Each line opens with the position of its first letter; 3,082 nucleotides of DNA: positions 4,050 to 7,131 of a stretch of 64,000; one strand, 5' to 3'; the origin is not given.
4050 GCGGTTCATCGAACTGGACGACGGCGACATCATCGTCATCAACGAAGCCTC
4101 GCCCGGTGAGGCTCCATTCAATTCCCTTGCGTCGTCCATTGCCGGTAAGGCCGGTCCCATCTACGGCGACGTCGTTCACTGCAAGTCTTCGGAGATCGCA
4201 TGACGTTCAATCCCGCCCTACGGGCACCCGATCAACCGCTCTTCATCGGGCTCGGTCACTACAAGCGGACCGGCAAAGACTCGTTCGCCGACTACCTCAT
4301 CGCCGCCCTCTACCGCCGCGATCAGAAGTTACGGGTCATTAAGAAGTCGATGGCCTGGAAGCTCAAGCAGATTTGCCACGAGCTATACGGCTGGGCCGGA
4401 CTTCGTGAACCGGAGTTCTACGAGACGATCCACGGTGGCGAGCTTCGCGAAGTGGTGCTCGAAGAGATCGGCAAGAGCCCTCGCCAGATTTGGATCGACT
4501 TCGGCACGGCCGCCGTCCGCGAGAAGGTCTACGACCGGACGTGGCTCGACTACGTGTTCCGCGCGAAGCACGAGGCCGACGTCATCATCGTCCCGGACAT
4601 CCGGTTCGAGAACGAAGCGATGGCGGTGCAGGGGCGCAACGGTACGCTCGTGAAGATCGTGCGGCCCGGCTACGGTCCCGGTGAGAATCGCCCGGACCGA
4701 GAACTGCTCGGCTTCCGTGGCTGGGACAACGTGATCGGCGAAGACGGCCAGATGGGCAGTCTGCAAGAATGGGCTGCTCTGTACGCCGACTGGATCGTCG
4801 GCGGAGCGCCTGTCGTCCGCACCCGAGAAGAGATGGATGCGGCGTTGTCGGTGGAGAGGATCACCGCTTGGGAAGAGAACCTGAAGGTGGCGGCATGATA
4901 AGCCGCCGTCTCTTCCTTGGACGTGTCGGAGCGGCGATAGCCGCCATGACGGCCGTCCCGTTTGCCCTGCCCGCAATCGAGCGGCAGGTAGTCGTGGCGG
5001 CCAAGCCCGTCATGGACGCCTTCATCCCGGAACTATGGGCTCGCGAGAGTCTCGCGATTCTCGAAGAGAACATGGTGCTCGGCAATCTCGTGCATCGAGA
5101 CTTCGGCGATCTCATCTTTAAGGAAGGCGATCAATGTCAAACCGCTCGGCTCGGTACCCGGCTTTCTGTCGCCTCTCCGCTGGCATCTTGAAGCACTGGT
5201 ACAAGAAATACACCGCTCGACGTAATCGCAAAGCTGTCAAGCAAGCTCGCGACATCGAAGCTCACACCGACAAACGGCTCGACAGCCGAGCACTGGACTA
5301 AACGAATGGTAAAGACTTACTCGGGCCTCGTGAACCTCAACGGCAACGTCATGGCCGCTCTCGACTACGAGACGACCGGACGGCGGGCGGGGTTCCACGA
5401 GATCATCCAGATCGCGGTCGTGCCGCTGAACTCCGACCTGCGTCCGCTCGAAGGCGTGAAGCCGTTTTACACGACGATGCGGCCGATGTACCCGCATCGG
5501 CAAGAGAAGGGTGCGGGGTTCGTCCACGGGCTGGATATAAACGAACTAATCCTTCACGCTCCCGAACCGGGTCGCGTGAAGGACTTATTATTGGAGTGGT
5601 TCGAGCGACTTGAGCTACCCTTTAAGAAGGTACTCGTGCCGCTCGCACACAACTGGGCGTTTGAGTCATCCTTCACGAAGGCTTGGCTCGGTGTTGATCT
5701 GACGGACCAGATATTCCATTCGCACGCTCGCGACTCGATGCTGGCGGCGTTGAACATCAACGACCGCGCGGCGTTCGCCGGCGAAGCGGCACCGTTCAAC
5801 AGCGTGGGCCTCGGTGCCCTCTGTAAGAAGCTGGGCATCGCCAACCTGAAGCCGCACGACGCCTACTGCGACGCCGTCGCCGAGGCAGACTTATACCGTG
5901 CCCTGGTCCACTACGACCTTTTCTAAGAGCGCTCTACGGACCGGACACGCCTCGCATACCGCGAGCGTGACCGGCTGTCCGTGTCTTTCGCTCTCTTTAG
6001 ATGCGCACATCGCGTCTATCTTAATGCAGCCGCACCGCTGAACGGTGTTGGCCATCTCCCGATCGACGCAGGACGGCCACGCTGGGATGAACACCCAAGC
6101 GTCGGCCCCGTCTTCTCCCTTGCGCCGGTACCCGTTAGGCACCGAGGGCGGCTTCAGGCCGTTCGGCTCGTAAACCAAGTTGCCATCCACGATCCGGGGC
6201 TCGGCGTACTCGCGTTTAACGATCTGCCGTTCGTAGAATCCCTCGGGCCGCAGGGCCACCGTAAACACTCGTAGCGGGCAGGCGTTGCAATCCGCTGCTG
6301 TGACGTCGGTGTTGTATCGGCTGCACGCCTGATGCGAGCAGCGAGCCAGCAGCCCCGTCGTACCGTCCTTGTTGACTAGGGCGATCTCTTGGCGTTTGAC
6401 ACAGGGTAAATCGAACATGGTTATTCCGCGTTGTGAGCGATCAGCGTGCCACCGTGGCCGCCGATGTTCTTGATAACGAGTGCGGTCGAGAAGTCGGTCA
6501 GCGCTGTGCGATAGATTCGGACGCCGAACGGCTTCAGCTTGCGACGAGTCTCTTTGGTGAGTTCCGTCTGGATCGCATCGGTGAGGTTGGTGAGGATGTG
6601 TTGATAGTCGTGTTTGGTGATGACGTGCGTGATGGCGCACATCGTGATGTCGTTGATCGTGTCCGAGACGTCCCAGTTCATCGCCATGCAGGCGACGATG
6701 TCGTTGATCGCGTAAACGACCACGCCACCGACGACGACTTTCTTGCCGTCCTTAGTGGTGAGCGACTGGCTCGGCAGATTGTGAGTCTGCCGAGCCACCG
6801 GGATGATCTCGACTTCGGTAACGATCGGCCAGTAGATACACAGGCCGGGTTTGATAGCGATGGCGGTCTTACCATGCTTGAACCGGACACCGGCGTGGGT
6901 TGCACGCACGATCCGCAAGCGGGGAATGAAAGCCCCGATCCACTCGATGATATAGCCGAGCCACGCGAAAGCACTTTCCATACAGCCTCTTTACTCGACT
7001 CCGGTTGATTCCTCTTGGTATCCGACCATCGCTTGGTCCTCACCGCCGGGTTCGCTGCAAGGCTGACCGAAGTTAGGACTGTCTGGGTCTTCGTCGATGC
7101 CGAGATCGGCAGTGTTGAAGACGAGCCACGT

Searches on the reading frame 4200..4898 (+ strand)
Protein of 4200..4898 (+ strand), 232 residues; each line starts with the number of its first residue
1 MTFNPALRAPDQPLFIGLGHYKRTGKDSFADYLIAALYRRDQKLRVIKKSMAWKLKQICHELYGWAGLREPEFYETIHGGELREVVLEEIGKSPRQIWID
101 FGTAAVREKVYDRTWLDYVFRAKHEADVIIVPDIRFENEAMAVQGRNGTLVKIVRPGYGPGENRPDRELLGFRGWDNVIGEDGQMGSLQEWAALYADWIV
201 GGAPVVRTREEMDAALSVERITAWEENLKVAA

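Call 62: search_protein_families(library=pfam, proteins=[window:4200-4898:+], max_evalue=0.001)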
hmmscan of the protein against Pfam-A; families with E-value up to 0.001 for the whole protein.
window:4200-4898:+ (232 aa): 1 family
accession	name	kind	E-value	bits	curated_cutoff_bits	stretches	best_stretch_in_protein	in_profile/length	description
PF21448.3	DNMK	-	1.1e-06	28.9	27.1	1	91-189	127-230/232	Deoxynucleotide monophosphate kinase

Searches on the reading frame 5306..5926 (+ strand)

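Call 62: search_protein_families(library=pfam, proteins=[window:5306-5926:+], max_evalue=0.001)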
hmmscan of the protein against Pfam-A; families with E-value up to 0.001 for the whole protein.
window:5306-5926:+ (206 aa): 1 family
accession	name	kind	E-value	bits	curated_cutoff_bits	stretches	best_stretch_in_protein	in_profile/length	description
PF00929.31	RNase_T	-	2.6e-07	31.8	24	1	18-197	2-164/164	Exonuclease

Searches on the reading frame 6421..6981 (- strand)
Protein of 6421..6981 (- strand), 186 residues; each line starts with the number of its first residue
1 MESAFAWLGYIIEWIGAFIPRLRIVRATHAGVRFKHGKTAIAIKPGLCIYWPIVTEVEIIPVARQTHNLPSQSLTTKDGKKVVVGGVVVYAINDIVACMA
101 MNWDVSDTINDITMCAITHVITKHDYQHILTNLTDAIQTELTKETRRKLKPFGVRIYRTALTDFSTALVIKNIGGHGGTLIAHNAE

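Call 17: search_protein_families(library=phrogs, proteins=[window:6421-6981:-], max_evalue=0.01)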
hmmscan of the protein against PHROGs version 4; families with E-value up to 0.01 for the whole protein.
window:6421-6981:- (186 aa): 1 family
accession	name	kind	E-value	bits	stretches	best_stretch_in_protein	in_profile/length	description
phrog_200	-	other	2.4e-07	31.2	1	24-161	103-253/379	lipoprotein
